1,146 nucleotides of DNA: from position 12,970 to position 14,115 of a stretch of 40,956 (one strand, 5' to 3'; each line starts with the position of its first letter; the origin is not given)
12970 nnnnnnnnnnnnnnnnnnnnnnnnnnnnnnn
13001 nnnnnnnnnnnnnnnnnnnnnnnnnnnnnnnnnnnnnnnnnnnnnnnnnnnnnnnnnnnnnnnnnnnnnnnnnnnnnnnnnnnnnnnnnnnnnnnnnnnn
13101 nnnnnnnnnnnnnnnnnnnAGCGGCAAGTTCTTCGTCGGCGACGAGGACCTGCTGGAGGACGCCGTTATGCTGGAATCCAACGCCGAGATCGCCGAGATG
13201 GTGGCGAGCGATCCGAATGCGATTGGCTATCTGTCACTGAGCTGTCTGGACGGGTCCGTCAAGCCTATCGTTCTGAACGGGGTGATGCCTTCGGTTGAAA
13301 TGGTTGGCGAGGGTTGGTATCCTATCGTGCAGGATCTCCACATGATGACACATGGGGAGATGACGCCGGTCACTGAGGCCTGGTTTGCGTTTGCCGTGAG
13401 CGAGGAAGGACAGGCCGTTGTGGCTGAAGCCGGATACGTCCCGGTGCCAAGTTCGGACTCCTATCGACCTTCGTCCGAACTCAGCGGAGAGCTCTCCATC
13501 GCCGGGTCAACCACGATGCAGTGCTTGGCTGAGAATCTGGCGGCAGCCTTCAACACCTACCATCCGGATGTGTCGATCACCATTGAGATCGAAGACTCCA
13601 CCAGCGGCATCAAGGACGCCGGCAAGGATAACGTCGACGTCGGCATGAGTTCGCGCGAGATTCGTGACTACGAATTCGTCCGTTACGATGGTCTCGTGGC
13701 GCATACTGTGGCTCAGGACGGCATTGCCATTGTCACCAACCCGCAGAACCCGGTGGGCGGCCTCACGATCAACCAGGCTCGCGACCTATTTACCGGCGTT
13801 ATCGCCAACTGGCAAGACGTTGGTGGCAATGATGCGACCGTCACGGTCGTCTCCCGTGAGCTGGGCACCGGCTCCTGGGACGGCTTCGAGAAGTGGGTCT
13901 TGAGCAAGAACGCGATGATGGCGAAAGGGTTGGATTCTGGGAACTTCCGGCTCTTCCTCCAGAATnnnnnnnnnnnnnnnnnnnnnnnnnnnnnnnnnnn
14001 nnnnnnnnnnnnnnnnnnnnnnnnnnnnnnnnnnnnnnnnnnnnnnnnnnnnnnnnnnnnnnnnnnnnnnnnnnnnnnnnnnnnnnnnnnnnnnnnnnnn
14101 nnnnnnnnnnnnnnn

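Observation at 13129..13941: PstA permease carries a circularly permuted PstS-like domain in its first periplasmic loop, matching the copy1/copy2 junction of the neighbouring tandem pstS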

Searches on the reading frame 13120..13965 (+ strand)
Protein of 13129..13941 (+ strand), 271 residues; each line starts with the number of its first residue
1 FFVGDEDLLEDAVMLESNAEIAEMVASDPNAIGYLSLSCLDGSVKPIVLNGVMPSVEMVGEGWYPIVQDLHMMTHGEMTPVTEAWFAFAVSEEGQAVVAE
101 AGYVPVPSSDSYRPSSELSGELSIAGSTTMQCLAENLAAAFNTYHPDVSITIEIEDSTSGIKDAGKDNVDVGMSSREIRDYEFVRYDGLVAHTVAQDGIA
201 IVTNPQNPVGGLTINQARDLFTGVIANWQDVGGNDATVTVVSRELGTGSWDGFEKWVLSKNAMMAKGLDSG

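Call 3: search_protein_families(library=pfam, proteins=[window:13129-13941:+], max_evalue=0.01)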
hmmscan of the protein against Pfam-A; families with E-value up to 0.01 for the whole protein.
window:13129-13941:+ (271 aa): 4 families
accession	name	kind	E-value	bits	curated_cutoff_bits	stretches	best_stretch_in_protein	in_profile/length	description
PF12849.12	PBP_like_2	-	1.9e-32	113.5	27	2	115-260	5-155/267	PBP superfamily domain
PF13531.11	SBP_bac_11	-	2.2e-06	28.1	25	0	61-103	182-226/227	Bacterial extracellular solute-binding protein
PF12727.12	PBP_like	-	2.7e-06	27.1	27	1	139-260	2-116/193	PBP superfamily domain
PF03466.25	LysR_substrate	-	5.2e-05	23.2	28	1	116-209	2-90/209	LysR substrate binding domain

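Call 4: search_protein_families(library=ncbifam, proteins=[window:13129-13941:+], max_evalue=0.01)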
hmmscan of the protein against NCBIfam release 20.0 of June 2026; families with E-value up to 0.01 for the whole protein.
window:13129-13941:+ (271 aa): 5 families
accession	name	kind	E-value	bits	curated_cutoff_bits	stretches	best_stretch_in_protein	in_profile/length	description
TIGR02136.1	ptsS_2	subfamily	4.5e-54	183.6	206.6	2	111-265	31-191/295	phosphate ABC transporter substrate-binding protein PstS family protein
TIGR00975.1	3a0107s03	equivalog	3.8e-08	32.8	205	1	124-230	3-114/315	phosphate ABC transporter substrate-binding protein PstS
NF040786.1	LysR_Sec_metab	equivalog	0.00022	20.3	250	1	115-206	86-172/298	selenium metabolism-associated LysR family transcriptional regulator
TIGR03339.1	phn_lysR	subfamily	0.00033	20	341.1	1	115-209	81-168/279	aminoethylphosphonate catabolism associated LysR family transcriptional regulator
NF008722.0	PRK11716.1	equivalog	0.0068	15.4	246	0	115-177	86-149/293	HTH-type transcriptional activator IlvY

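Call 13: find_homologous_proteins(query=window:13129-13941:+, max_evalue=1e-10)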
Query window:13129-13941:+ (271 aa): 142 proteins with E <= 1e-10 among 1036 candidates; the best 120 are listed.
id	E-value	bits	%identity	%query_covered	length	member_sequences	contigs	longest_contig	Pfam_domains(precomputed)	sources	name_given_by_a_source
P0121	1.5e-52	197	48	52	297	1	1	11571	PF13531.12,PF12727.13,PF01547.31,PF12849.13,PF03466.26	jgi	jgi:phosphate transport system substrate-binding protein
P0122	5.9e-49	185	38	62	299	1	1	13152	PF13531.12,PF12727.13,PF01547.31,PF12849.13,PF03466.26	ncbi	ncbi:MAG: phosphate ABC transporter substrate-binding protein [Archaeoglobaceae archaeon]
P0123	4.5e-48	182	43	56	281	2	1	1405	PF13531.12,PF12727.13,PF01547.31,PF12849.13,PF03466.26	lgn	-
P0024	8.0e-48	181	85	37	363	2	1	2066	PF00528.28,PF12849.13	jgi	jgi:phosphate transport system permease protein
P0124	5.1e-43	166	41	51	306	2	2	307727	PF13531.12,PF12727.13,PF01547.31,PF12849.13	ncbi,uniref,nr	ncbi:phosphate ABC transporter substrate-binding protein [Sporosalibacterium faouarense]|uniref:phos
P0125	2.4e-42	163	42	52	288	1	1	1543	PF12849.13,PF03466.26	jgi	jgi:phosphate transport system substrate-binding protein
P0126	2.5e-41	160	39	61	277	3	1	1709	PF13531.12,PF12727.13,PF12849.13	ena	-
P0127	5.1e-40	156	41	52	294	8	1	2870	PF13531.12,PF12727.13,PF01547.31,PF12849.13,PF03466.26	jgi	-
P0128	3.9e-39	153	38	58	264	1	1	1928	PF13531.12,PF12727.13,PF12849.13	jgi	jgi:phosphate transport system substrate-binding protein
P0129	9.0e-39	152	40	51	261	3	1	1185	PF13531.12,PF12727.13,PF12849.13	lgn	-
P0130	1.9e-38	151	42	53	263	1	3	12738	PF13531.12,PF12727.13,PF13343.12,PF12849.13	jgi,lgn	jgi:phosphate transport system substrate-binding protein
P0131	5.0e-38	149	44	54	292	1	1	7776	PF13531.12,PF12727.13,PF12849.13,PF03466.26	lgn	-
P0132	1.2e-37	148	37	76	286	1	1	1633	PF13531.12,PF12849.13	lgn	-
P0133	2.8e-37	147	38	53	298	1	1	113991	PF13531.12,PF12727.13,PF01547.31,PF12849.13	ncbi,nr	ncbi:MAG TPA: phosphate ABC transporter substrate-binding protein [Thermoanaerobacterales bacterium]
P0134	2.9e-37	147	38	53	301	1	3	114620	PF13531.12,PF12727.13,PF01547.31,PF12849.13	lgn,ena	-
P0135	6.1e-37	146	37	81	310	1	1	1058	PF13531.12,PF12727.13,PF12849.13,PF03466.26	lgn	-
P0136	7.2e-37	145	37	81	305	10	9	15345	PF13531.12,PF12727.13,PF12849.13,PF03466.26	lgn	-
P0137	1.1e-36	145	37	53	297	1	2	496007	PF13531.12,PF12727.13,PF01547.31,PF12849.13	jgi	jgi:phosphate transport system substrate-binding protein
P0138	1.2e-36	145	37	53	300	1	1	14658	PF13531.12,PF12727.13,PF01547.31,PF12849.13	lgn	-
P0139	3.1e-36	143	39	53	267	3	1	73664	PF13531.12,PF12727.13,PF12849.13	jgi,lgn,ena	-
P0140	3.3e-36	143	36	52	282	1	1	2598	PF13531.12,PF12727.13,PF01547.31,PF12849.13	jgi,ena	-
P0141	3.5e-36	143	38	76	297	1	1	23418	PF13531.12,PF12727.13,PF12849.13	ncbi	-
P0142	1.3e-35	141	38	51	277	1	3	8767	PF13531.12,PF12727.13,PF01547.31,PF12849.13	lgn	-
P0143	2.2e-35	141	37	82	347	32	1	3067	PF12727.13,PF12849.13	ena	-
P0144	2.9e-35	140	42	50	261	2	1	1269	PF13531.12,PF12727.13,PF12849.13,PF03466.26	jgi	-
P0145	3.1e-35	140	41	53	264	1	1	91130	PF13531.12,PF12727.13,PF01547.31,PF12849.13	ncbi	ncbi:MAG: phosphate ABC transporter substrate-binding protein [bacterium]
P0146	3.2e-35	140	36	55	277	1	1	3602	PF13531.12,PF12727.13,PF12849.13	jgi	jgi:phosphate transport system substrate-binding protein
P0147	3.5e-35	140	36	82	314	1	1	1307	PF13531.12,PF12849.13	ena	-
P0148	9.5e-35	139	36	75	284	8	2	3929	PF13531.12,PF12727.13,PF12849.13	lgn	-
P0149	2.5e-34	137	41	53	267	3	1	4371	PF13531.12,PF12727.13,PF12849.13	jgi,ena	jgi:phosphate transport system substrate-binding protein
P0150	3.2e-34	137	38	52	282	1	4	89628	PF13531.12,PF12727.13,PF01547.31,PF12849.13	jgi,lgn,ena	-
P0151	6.9e-34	136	35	81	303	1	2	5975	PF13531.12,PF12727.13,PF01547.31,PF12849.13,PF03466.26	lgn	-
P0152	1.1e-33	135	36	75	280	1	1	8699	PF13531.12,PF12849.13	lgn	-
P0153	1.3e-33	135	44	49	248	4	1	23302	PF13531.12,PF12727.13,PF12849.13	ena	-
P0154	1.5e-33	135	37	75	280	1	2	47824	PF13531.12,PF12727.13,PF12849.13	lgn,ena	-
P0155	1.6e-33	134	36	75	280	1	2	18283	PF13531.12,PF12727.13,PF12849.13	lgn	-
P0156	1.7e-33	134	37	76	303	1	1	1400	PF13531.12,PF12849.13,PF03466.26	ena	-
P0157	1.9e-33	134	36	75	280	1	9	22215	PF13531.12,PF12727.13,PF12849.13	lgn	-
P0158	2.1e-33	134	36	76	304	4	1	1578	PF13531.12,PF12849.13,PF03466.26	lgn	-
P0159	2.1e-33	134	37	75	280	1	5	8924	PF13531.12,PF12727.13,PF12849.13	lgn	-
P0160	2.1e-33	134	36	75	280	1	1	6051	PF13531.12,PF12727.13,PF12849.13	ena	-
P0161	2.3e-33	134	34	55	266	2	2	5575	PF13531.12,PF12727.13,PF12849.13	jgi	jgi:phosphate transport system substrate-binding protein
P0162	2.5e-33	134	36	75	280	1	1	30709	PF13531.12,PF12727.13,PF12849.13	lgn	-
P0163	2.6e-33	134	36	75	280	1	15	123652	PF13531.12,PF12727.13,PF12849.13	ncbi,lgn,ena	-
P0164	2.6e-33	134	36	75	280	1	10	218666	PF13531.12,PF12727.13,PF12849.13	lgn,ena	-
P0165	2.7e-33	134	36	75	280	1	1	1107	PF13531.12,PF12727.13,PF12849.13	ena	-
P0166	2.8e-33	134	36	75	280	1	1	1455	PF13531.12,PF12727.13,PF12849.13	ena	-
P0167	2.8e-33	134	36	75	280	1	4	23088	PF13531.12,PF12727.13,PF12849.13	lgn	-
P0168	2.8e-33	134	36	75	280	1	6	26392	PF13531.12,PF12727.13,PF12849.13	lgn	-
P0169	2.9e-33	134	36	75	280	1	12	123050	PF13531.12,PF12727.13,PF12849.13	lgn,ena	-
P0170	2.9e-33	134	36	75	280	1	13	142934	PF13531.12,PF12727.13,PF12849.13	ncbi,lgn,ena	-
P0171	3.0e-33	134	36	75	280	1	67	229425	PF13531.12,PF12727.13,PF12849.13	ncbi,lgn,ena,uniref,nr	ncbi:MAG TPA: substrate-binding domain-containing protein [Candidatus Eubacterium faecipullorum]|uni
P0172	3.1e-33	134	34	83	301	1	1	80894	PF13531.12,PF12727.13,PF12849.13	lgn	-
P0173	3.3e-33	133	36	75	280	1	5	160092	PF13531.12,PF12727.13,PF12849.13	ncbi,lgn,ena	-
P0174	3.4e-33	133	36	75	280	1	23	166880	PF13531.12,PF12727.13,PF12849.13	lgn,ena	-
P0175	3.4e-33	133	36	75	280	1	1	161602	PF13531.12,PF12727.13,PF12849.13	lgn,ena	-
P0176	3.5e-33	133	36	75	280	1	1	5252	PF13531.12,PF12727.13,PF12849.13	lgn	-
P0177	3.8e-33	133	36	75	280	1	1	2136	PF13531.12,PF12727.13,PF12849.13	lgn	-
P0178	4.0e-33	133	36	75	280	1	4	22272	PF13531.12,PF12727.13,PF12849.13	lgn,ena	-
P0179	5.1e-33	133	36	51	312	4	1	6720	PF13531.12,PF12727.13,PF01547.31,PF12849.13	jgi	jgi:phosphate transport system substrate-binding protein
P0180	6.6e-33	132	36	76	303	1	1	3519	PF13531.12,PF12849.13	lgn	-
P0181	7.3e-33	132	36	75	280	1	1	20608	PF13531.12,PF12727.13,PF12849.13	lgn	-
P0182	7.8e-33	132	36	75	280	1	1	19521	PF13531.12,PF12849.13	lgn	-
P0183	7.9e-33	132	36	75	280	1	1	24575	PF13531.12,PF12727.13,PF12849.13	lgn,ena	-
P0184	8.1e-33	132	36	75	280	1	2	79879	PF13531.12,PF12727.13,PF12849.13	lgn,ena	-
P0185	8.4e-33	132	35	81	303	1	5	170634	PF13531.12,PF12727.13,PF01547.31,PF12849.13,PF03466.26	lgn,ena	-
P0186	1.7e-32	131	38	52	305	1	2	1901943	PF13531.12,PF12727.13,PF12849.13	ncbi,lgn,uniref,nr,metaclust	ncbi:PstS family phosphate ABC transporter substrate-binding protein [Archaeoglobus veneficus]|unire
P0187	2.0e-32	131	36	75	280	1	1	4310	PF13531.12,PF12727.13,PF12849.13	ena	-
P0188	2.5e-32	131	36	75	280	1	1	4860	PF13531.12,PF12727.13,PF12849.13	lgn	-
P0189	3.6e-32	130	37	51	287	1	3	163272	PF13531.12,PF12727.13,PF12849.13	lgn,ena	-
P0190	4.3e-32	130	40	37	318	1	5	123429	PF13531.12,PF12727.13,PF01547.31,PF12849.13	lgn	-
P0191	4.6e-32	130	36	51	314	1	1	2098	PF13531.12,PF12727.13,PF01547.31,PF12849.13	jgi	jgi:phosphate transport system substrate-binding protein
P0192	5.9e-32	129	34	81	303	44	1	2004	PF13531.12,PF12727.13,PF01547.31,PF12849.13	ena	-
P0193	5.9e-32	129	39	51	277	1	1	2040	PF12727.13,PF12849.13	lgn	-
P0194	6.5e-32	129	32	57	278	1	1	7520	PF13531.12,PF12727.13,PF01547.31,PF12849.13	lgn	-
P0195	1.8e-31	128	33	56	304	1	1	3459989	PF13531.12,PF12727.13,PF01547.31,PF12849.13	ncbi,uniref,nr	ncbi:phosphate ABC transporter substrate-binding protein [Paenibacillus segetis]|uniref:Phosphate-bi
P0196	2.6e-31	127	34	83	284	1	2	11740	PF13531.12,PF12849.13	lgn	-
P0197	2.6e-31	127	35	82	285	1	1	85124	PF13531.12,PF12727.13,PF12849.13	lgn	-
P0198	2.8e-31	127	36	54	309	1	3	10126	PF13531.12,PF12727.13,PF01547.31,PF12849.13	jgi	jgi:phosphate transport system substrate-binding protein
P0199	3.5e-31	127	34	83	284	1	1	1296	PF13531.12,PF12849.13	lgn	-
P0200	3.7e-31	127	34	56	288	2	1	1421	PF13531.12,PF12727.13,PF12849.13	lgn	-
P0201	3.9e-31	127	33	56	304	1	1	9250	PF13531.12,PF12727.13,PF01547.31,PF12849.13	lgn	-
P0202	4.9e-31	126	33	56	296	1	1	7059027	PF13531.12,PF12727.13,PF01547.31,PF12849.13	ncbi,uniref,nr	ncbi:phosphate ABC transporter substrate-binding protein [Cohnella abietis]|uniref:Phosphate-binding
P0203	5.4e-31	126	35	83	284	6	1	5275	PF13531.12,PF12727.13,PF12849.13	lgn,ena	-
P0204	6.3e-31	126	34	62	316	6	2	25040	PF13531.12,PF12727.13,PF12849.13,PF03466.26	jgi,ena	-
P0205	1.1e-30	125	33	55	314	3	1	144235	PF13531.12,PF12727.13,PF12849.13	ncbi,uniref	ncbi:phosphate ABC transporter substrate-binding protein [Cohnella boryungensis]|uniref:Phosphate-bi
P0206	1.3e-30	125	35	76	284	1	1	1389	PF13531.12,PF12849.13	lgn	-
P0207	2.8e-30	124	36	53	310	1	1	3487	PF12727.13,PF01547.31,PF12849.13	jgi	jgi:phosphate transport system substrate-binding protein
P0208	5.2e-30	123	34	82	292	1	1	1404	PF12727.13,PF12849.13,PF03466.26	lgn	-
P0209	5.7e-30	123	34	56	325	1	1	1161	PF13531.12,PF12727.13,PF12849.13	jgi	-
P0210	8.2e-30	122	33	76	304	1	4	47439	PF13531.12,PF12727.13,PF12849.13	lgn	-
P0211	8.4e-30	122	33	76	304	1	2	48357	PF13531.12,PF12727.13,PF12849.13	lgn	-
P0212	9.7e-30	122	33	55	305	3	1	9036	PF13531.12,PF12727.13,PF12849.13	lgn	-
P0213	9.9e-30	122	35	76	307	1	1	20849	PF13531.12,PF01547.31,PF12849.13,PF03466.26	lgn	-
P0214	1.0e-29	122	31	61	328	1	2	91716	PF13531.12,PF12727.13,PF12849.13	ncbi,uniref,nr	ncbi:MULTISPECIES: phosphate ABC transporter substrate-binding protein [unclassified Methanoregula]|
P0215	1.8e-29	121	34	85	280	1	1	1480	PF13531.12,PF12849.13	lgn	-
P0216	2.1e-29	121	38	51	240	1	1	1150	PF13531.12,PF12727.13,PF12849.13,PF03466.26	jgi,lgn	jgi:phosphate transport system substrate-binding protein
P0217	7.9e-29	119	32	53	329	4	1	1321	PF13531.12,PF12727.13,PF12849.13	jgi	jgi:phosphate transport system substrate-binding protein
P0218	1.2e-28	118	34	53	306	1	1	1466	PF13531.12,PF12727.13,PF12849.13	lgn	-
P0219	1.6e-28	118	38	56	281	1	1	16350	PF13531.12,PF12727.13,PF12849.13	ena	-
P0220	1.8e-28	118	36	56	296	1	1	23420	PF13531.12,PF12727.13,PF12849.13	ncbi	ncbi:PstS family phosphate ABC transporter substrate-binding protein [Chloroflexota bacterium]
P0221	3.6e-28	117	32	82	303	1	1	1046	PF13531.12,PF12727.13,PF12849.13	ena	-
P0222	7.7e-28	116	32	56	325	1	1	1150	PF13531.12,PF12727.13,PF12849.13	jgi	jgi:phosphate transport system substrate-binding protein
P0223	1.7e-27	115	34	50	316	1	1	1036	PF13531.12,PF12727.13,PF01547.31,PF12849.13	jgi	jgi:phosphate transport system substrate-binding protein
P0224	2.9e-27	114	33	53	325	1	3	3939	PF13531.12,PF12727.13,PF12849.13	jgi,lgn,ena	-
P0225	5.5e-27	113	32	53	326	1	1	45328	PF13531.12,PF12727.13,PF12849.13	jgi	jgi:phosphate transport system substrate-binding protein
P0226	5.6e-27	113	33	53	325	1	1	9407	PF13531.12,PF12727.13,PF12849.13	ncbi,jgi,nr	ncbi:MAG: phosphate ABC transporter substrate-binding protein [Methanoregula sp.]|jgi:phosphate tran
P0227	7.0e-27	113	38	54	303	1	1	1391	PF13531.12,PF12727.13,PF12849.13,PF03466.26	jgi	jgi:phosphate transport system substrate-binding protein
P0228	9.9e-27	112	34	82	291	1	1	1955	PF13531.12,PF12849.13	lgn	-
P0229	7.3e-26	109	35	53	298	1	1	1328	PF12727.13,PF12849.13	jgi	jgi:phosphate transport system substrate-binding protein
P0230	7.4e-26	109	35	53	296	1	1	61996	PF12727.13,PF12849.13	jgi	jgi:phosphate transport system substrate-binding protein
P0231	9.9e-26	109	35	75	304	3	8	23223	PF13531.12,PF12849.13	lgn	-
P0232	1.1e-24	106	33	53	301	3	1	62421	PF13531.12,PF12727.13,PF01547.31,PF12849.13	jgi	jgi:phosphate transport system substrate-binding protein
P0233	3.6e-24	104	32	51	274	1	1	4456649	PF12727.13,PF01547.31,PF12849.13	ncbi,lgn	ncbi:MAG: phosphate ABC transporter substrate-binding protein [Candidatus Zixiibacteriota bacterium]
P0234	7.8e-23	99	34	75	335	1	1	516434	PF12727.13,PF12849.13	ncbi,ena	-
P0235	4.5e-21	94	30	52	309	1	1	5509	PF13531.12,PF12727.13,PF01547.31,PF12849.13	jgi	jgi:phosphate transport system substrate-binding protein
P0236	6.2e-21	93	46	27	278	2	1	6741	PF12849.13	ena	-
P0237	1.8e-20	92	35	53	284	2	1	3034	PF13531.12,PF12727.13,PF01547.31,PF12849.13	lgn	-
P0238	4.5e-20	90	29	53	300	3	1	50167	PF13531.12,PF12727.13,PF01547.31,PF12849.13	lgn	-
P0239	8.7e-19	86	31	56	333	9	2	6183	PF12727.13,PF12849.13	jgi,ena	-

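Call 17: search_solved_structures(query=window:13129-13941:+, max_evalue=0.001, show_alignments=2)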
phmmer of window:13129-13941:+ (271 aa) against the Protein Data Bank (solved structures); distinct sequences matched with E-value up to 0.001: 13.
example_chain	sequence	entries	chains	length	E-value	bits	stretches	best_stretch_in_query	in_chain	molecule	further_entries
4q8r_A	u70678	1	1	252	2.2e-38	135.6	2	120-257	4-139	Phosphate ABC transporter, phosphate-binding protein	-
4gd5_A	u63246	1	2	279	2.3e-38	135.5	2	117-257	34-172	Phosphate ABC transporter, phosphate-binding protein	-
4h1x_A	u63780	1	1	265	3e-31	112.2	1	10-230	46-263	Phosphate-binding protein pstS 2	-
1twy_A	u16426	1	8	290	4.1e-30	108.5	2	119-256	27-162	ABC transporter, periplasmic substrate-binding protein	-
4exl_A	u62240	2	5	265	6.2e-30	107.9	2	122-265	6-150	Phosphate-binding protein pstS 1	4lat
4n13_A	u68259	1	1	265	9.1e-21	77.9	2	122-260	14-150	Phosphate ABC transporter, periplasmic phosphate-binding protein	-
9l8j_A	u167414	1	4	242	1.5e-20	77.1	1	121-262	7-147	Sll0540 protein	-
4ecf_A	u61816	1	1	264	1.9e-20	76.8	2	122-261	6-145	ABC-type phosphate transport system, periplasmic component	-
4omb_A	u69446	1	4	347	3.9e-15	59.4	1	105-224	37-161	Phosphate binding protein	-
4pqj_A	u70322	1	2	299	2.6e-14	56.7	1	107-224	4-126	Phosphate binding protein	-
4jwo_A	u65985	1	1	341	7.9e-10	42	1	116-258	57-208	Phosphate binding protein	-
7xg7_A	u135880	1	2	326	0.0001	25.2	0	134-255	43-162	Phosphate transporter subunit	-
7xg8_A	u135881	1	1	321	0.00059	22.7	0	156-255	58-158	ABC transporter, substrate binding protein, phosphate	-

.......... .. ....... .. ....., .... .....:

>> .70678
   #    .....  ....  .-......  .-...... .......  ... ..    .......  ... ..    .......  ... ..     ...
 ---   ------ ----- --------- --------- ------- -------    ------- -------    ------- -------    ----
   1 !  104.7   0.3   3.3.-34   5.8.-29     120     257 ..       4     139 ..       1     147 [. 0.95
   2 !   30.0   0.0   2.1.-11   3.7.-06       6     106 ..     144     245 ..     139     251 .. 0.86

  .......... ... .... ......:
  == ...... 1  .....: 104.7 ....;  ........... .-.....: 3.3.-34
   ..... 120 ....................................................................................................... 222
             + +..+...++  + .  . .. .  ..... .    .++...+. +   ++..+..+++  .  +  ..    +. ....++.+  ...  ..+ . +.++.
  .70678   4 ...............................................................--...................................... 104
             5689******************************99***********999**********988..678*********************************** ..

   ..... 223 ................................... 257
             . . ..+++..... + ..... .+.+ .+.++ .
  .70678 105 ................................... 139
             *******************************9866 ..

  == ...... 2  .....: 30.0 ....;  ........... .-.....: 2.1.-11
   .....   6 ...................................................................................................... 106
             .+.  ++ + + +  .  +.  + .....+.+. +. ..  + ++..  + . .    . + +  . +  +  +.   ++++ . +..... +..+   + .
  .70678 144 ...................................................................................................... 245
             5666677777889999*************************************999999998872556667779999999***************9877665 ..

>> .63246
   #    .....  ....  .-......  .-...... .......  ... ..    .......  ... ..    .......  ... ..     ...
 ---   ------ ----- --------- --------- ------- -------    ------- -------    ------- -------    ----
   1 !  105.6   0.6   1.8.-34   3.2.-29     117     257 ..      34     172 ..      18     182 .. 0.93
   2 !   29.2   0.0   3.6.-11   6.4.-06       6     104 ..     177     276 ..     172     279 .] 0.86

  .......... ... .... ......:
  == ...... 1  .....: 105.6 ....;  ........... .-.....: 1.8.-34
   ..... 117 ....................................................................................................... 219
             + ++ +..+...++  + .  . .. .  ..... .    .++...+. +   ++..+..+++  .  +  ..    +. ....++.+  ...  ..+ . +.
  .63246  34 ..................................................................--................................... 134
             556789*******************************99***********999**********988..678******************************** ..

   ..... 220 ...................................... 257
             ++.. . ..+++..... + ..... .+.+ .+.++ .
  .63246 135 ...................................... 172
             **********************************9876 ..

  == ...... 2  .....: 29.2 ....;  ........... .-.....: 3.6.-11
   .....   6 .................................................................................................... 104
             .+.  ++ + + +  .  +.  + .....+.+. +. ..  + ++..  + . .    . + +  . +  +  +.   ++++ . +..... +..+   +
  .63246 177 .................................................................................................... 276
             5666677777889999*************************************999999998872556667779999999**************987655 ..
